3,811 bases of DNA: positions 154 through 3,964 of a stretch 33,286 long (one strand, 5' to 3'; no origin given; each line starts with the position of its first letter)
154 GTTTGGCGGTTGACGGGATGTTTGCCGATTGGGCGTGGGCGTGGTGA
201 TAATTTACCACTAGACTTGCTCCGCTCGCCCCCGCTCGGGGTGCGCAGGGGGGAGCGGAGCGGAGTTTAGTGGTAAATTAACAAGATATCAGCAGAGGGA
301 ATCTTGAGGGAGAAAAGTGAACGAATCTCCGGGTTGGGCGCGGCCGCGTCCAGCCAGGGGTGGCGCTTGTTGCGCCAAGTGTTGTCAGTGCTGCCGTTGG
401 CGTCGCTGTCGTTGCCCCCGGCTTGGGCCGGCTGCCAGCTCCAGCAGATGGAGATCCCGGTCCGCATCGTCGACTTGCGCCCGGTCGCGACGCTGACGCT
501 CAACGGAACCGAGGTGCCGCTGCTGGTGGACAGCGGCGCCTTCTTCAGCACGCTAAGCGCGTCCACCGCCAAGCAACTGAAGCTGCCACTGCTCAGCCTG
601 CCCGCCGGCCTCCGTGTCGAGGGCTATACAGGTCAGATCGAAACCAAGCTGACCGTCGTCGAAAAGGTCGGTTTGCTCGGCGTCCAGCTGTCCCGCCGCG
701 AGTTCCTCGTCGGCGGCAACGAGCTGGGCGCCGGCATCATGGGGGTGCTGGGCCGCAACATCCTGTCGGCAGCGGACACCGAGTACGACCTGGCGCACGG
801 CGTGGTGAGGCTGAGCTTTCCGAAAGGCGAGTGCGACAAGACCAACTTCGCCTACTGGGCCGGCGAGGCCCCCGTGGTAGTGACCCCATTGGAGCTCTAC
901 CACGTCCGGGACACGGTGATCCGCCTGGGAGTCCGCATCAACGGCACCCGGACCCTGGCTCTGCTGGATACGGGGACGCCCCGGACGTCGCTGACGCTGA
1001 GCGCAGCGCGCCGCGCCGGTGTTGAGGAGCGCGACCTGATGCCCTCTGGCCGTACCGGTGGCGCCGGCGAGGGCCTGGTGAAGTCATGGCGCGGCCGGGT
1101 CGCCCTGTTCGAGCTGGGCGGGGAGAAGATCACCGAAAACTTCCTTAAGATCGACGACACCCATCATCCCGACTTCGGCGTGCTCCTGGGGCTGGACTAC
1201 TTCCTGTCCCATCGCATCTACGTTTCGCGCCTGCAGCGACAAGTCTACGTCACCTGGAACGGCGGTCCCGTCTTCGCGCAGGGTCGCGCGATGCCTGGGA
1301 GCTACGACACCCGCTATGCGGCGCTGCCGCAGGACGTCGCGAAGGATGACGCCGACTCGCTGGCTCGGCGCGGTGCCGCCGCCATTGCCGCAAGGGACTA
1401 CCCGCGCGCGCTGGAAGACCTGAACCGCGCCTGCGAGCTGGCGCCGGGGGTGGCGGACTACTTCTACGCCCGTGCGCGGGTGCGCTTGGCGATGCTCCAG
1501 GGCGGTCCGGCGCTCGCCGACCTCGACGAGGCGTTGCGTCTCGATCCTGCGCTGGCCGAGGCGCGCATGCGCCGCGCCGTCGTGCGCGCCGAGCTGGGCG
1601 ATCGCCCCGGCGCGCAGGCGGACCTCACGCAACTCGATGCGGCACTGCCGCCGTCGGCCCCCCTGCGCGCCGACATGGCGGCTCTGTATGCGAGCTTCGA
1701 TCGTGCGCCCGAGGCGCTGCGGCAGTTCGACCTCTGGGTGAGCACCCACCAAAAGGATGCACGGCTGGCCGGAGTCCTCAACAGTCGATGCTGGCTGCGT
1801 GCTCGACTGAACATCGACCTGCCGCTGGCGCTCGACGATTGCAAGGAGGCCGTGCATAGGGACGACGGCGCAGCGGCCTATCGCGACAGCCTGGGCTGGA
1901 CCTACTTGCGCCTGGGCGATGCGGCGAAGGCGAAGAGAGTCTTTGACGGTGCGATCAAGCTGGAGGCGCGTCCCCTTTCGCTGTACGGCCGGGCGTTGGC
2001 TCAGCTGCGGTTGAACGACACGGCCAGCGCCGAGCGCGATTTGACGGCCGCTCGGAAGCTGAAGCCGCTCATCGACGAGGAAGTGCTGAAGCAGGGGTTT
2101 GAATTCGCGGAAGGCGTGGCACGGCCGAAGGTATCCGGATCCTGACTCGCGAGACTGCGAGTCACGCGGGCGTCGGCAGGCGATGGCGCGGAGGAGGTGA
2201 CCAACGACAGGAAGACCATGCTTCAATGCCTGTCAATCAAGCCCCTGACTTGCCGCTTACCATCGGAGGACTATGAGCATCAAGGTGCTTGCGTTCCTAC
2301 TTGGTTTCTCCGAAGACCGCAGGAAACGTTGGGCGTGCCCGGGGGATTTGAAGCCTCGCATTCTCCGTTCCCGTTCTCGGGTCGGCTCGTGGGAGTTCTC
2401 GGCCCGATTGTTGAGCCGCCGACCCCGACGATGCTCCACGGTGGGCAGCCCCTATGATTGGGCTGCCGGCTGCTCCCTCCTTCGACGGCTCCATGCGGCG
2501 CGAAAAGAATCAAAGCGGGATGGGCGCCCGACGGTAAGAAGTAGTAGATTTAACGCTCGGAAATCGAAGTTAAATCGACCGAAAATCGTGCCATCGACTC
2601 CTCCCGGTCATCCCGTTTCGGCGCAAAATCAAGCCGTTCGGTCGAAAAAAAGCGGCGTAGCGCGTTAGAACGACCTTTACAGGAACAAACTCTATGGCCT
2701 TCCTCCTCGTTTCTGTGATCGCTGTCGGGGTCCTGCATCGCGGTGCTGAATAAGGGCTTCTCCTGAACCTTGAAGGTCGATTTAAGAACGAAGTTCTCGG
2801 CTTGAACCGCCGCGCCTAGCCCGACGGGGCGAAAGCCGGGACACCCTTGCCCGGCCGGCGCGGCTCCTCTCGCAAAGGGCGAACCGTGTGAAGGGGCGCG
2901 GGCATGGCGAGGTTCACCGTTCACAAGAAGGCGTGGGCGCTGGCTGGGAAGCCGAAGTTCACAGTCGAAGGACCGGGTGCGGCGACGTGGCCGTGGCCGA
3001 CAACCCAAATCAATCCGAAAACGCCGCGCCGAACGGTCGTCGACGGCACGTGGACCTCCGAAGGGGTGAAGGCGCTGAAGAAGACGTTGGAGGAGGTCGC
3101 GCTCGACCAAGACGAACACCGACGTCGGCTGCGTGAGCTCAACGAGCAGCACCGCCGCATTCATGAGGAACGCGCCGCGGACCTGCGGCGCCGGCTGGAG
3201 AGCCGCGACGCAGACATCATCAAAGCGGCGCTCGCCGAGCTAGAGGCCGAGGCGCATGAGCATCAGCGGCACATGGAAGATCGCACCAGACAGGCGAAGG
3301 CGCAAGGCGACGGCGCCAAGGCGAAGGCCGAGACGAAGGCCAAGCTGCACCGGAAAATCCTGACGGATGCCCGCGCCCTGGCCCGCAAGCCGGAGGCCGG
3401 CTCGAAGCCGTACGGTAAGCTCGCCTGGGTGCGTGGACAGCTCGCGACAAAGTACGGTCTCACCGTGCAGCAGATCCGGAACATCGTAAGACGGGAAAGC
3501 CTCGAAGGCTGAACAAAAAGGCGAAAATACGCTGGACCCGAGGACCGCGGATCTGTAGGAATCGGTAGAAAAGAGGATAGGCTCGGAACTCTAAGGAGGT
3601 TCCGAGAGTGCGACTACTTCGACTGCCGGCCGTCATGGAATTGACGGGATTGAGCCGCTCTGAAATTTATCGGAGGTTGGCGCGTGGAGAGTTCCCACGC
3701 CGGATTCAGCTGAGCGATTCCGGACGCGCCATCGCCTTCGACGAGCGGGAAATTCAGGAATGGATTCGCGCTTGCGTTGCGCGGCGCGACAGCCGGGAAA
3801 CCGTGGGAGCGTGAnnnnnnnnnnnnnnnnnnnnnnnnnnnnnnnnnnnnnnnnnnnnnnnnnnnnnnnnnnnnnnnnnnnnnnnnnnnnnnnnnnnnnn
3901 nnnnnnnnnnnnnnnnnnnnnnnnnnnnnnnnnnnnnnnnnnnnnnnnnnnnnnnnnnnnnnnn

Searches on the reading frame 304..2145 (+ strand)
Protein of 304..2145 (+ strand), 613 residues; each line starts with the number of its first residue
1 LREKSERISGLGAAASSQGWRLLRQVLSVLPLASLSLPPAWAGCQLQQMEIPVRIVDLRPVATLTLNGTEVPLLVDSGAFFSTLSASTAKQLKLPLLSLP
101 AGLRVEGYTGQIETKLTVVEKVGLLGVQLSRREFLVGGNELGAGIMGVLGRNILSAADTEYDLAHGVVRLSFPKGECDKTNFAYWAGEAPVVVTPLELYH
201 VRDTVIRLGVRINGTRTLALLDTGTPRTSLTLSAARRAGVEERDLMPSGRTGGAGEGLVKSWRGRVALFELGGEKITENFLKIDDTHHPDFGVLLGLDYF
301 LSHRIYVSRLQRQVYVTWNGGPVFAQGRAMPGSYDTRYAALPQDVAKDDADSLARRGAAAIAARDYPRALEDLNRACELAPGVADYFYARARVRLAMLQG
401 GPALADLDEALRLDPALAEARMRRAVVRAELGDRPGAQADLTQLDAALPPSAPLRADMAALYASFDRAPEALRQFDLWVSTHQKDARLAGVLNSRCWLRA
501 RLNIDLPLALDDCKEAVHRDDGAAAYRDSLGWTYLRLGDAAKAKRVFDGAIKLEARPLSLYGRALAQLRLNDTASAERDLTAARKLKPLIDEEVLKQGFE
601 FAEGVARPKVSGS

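Call 57: search_protein_families(library=pfam, proteins=[window:304-2145:+], max_evalue=0.01)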
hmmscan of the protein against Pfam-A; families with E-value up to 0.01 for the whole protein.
window:304-2145:+ (613 aa): 14 families
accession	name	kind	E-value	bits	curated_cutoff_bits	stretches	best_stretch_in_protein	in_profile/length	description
PF13650.11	Asp_protease_2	-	4.6e-22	79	24.3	2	63-152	2-89/90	Aspartyl protease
PF13975.11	gag-asp_proteas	-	8.6e-20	71.6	28.2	2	63-155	2-91/92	gag-polyprotein putative aspartyl protease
PF07719.23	TPR_2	-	8e-11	41.6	27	1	350-382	1-33/34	Tetratricopeptide repeat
PF00515.34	TPR_1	-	7.6e-09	35.5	27.8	1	350-381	1-32/34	Tetratricopeptide repeat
PF13371.12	TPR_9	-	1.6e-06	28.5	35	1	358-421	3-66/73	Tetratricopeptide repeat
PF13414.12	TPR_11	-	4.7e-06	26.6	26.8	0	403-432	13-42/42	TPR repeat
PF13181.12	TPR_8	-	1.6e-05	25.1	25.7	0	529-554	6-31/34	Tetratricopeptide repeat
PF00077.25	RVP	-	0.00018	22.2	20.7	0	59-155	4-94/101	Retroviral aspartyl protease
PF13431.12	TPR_17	-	0.0006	20.3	24.4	0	514-544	3-33/34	Tetratricopeptide repeat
PF09668.16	Asp_protease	-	0.00069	20.2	26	0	206-307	10-108/109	Aspartyl protease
PF14559.12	TPR_19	-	0.0011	19.7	25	0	430-492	3-65/68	Tetratricopeptide repeat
PF13428.12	TPR_14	-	0.0017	19.3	23.5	0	527-568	4-44/44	Tetratricopeptide repeat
PF13432.12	TPR_16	-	0.0017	19.2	32.7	1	530-585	3-59/65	Tetratricopeptide repeat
PF13174.12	TPR_6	-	0.0018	19.2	26.3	0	530-552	6-28/33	Tetratricopeptide repeat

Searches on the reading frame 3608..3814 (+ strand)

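Call 8: search_protein_families(library=pfam, proteins=[window:3608-3814:+], max_evalue=0.01)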
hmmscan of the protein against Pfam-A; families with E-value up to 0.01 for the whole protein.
window:3608-3814:+ (68 aa): 2 families
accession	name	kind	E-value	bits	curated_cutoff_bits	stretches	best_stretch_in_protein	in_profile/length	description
PF05930.18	Phage_AlpA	-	1.2e-19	70.4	21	1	1-53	1-51/51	Prophage CP4-57 regulatory protein (AlpA)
PF12728.13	HTH_17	-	1.2e-07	32.3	27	1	3-56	1-50/51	Helix-turn-helix domain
